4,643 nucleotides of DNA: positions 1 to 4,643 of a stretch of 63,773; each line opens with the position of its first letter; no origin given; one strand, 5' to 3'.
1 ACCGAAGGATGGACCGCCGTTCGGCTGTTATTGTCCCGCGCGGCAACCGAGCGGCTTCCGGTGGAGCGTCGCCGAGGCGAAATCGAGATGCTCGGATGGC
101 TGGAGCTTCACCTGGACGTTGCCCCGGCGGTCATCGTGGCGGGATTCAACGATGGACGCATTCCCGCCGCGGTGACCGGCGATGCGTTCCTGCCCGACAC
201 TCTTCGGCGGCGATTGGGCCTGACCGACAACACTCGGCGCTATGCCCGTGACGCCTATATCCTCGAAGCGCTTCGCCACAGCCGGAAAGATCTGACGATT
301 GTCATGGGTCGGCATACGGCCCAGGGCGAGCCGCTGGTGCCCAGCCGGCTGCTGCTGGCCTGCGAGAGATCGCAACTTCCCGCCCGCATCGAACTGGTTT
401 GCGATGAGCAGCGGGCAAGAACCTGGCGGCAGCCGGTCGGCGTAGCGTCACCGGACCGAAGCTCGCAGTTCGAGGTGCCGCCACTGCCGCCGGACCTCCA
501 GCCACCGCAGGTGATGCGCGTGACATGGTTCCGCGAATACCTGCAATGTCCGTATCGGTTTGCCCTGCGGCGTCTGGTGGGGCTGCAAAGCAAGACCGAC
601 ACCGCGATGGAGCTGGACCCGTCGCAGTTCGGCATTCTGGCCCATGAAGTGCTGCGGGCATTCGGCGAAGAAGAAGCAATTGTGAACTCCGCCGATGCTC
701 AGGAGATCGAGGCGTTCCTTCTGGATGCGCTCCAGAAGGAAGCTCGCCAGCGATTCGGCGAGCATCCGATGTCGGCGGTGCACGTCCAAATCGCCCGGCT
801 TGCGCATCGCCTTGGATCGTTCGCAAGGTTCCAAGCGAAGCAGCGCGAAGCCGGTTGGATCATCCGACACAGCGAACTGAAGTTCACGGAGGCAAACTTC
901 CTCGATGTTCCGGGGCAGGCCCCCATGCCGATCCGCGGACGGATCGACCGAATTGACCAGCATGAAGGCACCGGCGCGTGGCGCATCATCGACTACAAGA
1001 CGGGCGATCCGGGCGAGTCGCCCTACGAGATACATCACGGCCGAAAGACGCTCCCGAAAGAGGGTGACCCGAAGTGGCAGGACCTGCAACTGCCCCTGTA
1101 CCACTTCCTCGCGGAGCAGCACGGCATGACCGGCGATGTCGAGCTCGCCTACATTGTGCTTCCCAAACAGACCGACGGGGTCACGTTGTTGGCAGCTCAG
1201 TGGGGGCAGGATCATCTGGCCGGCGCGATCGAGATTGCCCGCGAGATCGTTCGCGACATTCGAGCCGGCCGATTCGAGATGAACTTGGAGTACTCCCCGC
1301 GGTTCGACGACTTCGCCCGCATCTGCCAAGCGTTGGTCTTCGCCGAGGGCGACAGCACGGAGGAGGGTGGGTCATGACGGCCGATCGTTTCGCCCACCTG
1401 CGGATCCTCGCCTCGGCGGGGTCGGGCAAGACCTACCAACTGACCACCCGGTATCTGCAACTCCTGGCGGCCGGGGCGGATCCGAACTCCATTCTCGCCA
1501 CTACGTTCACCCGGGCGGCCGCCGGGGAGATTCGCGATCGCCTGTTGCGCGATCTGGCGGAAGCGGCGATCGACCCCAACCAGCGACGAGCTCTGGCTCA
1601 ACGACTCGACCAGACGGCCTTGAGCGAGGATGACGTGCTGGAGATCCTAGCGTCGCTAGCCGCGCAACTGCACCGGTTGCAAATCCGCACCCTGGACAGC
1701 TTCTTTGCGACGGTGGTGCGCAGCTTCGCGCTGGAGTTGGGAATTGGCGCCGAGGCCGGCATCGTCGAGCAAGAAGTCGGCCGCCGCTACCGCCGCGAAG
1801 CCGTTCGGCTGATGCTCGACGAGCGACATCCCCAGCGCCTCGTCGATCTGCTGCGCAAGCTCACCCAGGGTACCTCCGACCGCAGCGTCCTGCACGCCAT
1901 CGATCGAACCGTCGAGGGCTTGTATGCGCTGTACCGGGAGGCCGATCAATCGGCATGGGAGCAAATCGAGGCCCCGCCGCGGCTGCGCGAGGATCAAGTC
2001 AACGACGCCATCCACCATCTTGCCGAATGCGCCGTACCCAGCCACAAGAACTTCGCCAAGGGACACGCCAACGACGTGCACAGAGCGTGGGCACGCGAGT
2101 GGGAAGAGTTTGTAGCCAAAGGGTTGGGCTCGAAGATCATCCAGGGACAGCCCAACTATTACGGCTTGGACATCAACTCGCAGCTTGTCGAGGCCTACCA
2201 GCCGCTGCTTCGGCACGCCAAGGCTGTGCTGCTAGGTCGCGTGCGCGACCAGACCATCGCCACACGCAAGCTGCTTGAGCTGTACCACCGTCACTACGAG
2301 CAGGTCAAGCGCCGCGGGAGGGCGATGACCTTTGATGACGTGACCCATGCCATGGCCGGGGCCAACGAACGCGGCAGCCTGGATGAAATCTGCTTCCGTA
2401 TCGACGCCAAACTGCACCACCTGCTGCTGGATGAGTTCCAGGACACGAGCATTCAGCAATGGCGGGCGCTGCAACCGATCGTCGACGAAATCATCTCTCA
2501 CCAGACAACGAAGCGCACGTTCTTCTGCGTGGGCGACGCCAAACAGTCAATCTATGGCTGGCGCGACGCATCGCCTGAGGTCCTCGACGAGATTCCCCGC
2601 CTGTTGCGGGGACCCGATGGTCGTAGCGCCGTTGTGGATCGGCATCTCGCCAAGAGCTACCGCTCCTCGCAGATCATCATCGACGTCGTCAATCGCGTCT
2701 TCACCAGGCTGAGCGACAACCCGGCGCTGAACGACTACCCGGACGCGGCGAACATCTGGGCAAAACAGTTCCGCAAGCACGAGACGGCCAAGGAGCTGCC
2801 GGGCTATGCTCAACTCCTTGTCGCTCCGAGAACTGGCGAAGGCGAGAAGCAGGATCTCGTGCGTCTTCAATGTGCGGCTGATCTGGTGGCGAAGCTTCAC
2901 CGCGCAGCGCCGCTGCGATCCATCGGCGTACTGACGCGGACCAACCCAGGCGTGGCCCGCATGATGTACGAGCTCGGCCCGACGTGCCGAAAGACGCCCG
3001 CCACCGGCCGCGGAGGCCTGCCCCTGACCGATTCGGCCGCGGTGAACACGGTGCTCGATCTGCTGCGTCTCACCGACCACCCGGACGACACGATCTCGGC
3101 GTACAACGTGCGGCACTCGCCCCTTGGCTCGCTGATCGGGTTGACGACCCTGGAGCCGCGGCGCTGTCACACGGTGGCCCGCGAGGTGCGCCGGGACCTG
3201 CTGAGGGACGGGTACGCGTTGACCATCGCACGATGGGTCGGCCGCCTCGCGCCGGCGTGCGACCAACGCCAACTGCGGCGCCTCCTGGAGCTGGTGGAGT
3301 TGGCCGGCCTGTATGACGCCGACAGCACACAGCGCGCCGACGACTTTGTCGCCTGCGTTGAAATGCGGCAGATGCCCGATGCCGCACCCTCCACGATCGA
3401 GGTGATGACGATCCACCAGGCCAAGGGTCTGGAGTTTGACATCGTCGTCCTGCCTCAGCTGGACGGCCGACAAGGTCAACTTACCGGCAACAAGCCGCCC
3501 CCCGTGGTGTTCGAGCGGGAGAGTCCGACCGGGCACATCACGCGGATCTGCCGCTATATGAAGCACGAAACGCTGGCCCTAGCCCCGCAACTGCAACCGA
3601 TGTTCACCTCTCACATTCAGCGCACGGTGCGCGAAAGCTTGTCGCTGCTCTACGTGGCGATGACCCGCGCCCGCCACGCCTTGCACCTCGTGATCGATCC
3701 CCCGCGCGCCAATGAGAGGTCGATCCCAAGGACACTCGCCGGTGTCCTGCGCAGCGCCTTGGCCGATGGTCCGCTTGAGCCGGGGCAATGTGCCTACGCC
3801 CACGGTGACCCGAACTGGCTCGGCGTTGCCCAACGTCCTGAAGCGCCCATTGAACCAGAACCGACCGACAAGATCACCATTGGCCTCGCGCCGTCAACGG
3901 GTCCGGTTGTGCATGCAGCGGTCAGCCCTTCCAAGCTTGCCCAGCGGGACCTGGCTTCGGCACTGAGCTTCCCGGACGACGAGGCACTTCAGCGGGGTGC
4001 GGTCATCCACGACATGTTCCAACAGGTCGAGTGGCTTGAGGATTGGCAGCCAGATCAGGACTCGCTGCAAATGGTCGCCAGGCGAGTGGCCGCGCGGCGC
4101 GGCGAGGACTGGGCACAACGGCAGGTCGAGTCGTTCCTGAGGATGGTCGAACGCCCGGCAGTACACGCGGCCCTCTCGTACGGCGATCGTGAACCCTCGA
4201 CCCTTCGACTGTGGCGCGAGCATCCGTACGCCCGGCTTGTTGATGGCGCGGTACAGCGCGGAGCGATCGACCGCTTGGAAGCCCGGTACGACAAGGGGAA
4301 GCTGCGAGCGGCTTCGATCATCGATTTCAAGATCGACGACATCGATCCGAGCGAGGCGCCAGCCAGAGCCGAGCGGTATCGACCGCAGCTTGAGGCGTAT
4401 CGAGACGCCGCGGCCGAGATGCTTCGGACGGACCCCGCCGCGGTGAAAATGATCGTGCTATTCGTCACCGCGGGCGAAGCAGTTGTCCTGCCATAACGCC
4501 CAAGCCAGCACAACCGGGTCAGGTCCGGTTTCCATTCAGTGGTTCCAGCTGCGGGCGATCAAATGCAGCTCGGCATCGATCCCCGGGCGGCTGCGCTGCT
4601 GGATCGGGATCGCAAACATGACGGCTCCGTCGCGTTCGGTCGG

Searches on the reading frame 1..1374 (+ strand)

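Call 32: search_protein_families(library=pfam, proteins=[window:1-1374:+], max_evalue=0.001)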
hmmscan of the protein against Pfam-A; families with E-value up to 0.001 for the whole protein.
window:1-1374:+ (458 aa): 1 family
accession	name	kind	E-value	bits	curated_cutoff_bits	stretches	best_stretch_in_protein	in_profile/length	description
PF12705.13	PDDEXK_1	-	5.7e-31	108.8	22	1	177-430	7-234/247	PD-(D/E)XK nuclease superfamily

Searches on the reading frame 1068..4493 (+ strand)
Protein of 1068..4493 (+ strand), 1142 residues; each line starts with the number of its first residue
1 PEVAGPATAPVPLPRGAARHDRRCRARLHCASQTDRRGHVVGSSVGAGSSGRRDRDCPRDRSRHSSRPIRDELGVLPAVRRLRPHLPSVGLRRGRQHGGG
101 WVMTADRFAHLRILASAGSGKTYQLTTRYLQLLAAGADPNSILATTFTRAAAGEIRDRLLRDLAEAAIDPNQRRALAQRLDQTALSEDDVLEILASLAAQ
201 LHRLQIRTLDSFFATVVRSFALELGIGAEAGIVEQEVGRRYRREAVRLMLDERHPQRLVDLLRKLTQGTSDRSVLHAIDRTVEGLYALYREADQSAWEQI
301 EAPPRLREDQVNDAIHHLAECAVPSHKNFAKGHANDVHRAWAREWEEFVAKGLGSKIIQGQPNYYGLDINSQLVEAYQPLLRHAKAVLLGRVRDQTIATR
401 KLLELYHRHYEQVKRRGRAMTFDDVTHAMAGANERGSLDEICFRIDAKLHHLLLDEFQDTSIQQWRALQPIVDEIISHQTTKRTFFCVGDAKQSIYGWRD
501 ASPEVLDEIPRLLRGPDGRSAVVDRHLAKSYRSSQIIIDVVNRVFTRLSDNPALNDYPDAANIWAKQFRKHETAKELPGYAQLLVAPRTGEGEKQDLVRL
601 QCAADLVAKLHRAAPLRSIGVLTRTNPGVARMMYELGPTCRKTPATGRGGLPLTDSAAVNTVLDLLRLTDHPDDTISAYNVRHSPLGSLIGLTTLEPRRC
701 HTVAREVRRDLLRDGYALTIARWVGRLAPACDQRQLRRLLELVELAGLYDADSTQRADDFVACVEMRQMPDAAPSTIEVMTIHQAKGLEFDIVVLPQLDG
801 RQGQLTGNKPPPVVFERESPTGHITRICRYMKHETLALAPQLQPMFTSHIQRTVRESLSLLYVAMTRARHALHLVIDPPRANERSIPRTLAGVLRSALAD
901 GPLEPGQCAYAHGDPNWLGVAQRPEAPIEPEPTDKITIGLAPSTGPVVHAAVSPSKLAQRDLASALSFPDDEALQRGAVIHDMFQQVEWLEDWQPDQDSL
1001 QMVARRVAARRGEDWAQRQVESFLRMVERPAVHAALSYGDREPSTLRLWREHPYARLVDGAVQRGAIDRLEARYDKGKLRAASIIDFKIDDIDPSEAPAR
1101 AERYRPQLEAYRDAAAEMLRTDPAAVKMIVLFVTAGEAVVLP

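Call 32: search_protein_families(library=pfam, proteins=[window:1068-4493:+], max_evalue=0.001)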
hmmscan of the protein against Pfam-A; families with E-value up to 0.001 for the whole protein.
window:1068-4493:+ (1142 aa): 6 families
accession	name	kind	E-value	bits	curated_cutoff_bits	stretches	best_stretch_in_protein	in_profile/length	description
PF00580.27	UvrD-helicase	-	1.9e-38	133.2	23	1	111-508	16-265/271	UvrD/REP helicase N-terminal domain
PF13361.12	UvrD_C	-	2.9e-18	66.9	25.6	1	735-874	237-345/350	UvrD-like helicase C-terminal domain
PF13538.12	UvrD_C_2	-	2.8e-11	43.5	27.4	1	778-803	3-28/52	UvrD-like helicase C-terminal domain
PF13245.12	AAA_19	-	1.1e-09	39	25.1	1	112-162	15-64/134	AAA domain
PF12705.13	PDDEXK_1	-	2.1e-07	31.6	22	1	968-1133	25-189/247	PD-(D/E)XK nuclease superfamily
PF01443.25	Viral_helicase1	-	7.6e-05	23.1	21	0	853-875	205-227/228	Viral superfamily 1 RNA helicase core domain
